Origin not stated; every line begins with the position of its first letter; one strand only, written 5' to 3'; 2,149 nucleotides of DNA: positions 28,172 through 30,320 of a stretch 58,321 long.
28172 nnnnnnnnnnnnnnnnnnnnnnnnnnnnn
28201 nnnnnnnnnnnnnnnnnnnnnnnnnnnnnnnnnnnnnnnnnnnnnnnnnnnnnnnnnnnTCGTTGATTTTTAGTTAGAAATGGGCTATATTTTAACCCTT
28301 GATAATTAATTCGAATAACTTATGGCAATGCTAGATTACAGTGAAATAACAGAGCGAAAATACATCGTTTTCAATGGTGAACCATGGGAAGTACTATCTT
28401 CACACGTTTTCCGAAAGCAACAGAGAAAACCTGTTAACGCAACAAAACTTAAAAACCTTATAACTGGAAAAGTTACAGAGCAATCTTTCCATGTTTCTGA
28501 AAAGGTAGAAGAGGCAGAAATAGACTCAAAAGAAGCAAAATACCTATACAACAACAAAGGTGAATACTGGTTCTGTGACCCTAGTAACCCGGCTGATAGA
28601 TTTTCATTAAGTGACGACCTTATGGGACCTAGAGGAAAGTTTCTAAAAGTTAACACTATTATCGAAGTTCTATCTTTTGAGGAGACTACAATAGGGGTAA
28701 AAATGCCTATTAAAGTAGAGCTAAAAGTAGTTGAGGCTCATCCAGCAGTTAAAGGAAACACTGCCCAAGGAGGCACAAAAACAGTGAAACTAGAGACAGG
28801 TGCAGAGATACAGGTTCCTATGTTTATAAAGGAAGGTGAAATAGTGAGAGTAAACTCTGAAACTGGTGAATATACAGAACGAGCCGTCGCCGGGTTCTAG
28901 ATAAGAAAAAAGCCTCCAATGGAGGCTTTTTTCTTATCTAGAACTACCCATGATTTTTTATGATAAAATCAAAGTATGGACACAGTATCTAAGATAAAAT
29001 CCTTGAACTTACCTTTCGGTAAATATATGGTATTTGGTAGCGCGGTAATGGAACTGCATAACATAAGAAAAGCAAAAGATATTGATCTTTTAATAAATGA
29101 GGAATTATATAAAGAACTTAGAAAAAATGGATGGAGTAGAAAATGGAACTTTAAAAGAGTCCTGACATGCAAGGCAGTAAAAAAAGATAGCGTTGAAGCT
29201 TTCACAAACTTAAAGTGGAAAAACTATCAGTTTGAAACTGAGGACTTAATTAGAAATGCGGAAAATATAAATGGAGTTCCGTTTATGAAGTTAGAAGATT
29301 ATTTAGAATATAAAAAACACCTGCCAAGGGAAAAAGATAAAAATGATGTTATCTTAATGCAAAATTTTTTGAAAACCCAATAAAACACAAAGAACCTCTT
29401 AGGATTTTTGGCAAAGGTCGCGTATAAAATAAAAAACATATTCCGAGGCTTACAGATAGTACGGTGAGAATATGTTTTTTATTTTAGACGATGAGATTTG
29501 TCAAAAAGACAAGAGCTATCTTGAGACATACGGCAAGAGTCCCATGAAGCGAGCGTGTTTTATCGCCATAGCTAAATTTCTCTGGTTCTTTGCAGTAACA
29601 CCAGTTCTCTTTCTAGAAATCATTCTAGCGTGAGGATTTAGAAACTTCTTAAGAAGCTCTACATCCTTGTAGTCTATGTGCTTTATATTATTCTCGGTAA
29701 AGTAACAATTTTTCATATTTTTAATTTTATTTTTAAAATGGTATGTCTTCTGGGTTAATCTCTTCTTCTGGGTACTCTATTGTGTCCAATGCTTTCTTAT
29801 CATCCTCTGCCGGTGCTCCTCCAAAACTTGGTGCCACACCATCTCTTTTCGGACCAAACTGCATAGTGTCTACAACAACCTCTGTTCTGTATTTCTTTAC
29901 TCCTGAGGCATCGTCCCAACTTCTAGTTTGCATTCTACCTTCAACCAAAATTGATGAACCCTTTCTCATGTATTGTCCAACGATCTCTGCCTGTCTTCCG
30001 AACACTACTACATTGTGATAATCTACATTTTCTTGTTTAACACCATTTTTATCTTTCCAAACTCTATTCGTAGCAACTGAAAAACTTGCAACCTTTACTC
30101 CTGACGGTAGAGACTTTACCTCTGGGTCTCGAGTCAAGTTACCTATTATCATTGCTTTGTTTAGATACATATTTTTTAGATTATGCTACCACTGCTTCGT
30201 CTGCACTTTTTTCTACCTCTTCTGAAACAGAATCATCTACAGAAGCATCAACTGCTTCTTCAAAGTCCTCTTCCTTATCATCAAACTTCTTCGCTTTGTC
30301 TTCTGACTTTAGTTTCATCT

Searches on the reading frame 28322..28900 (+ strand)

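Call 5: search_protein_families(library=pfam, proteins=[window:28322-28900:+], max_evalue=0.01)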
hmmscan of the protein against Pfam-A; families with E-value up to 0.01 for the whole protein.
window:28322-28900:+ (192 aa): 3 families
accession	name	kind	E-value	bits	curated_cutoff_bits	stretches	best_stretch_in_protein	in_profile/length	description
PF09285.17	Elong-fact-P_C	-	7.9e-25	86.8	25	1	132-187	1-56/56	Elongation factor P, C-terminal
PF08207.18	EFP_N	-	7.7e-09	35.9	23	1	15-62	11-58/58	Elongation factor P (EF-P) KOW-like domain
PF01132.26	EFP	-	2.4e-06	27.8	27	1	70-124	1-54/54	Elongation factor P (EF-P) OB domain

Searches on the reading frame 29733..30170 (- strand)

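Call 8: search_protein_families(library=pfam, proteins=[window:29733-30170:-], max_evalue=0.001)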
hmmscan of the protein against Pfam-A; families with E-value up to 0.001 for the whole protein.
window:29733-30170:- (145 aa): 1 family
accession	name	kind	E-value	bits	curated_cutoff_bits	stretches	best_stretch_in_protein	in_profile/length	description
PF00436.31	SSB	-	3.9e-39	133.3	26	1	3-105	1-103/104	Single-strand binding protein family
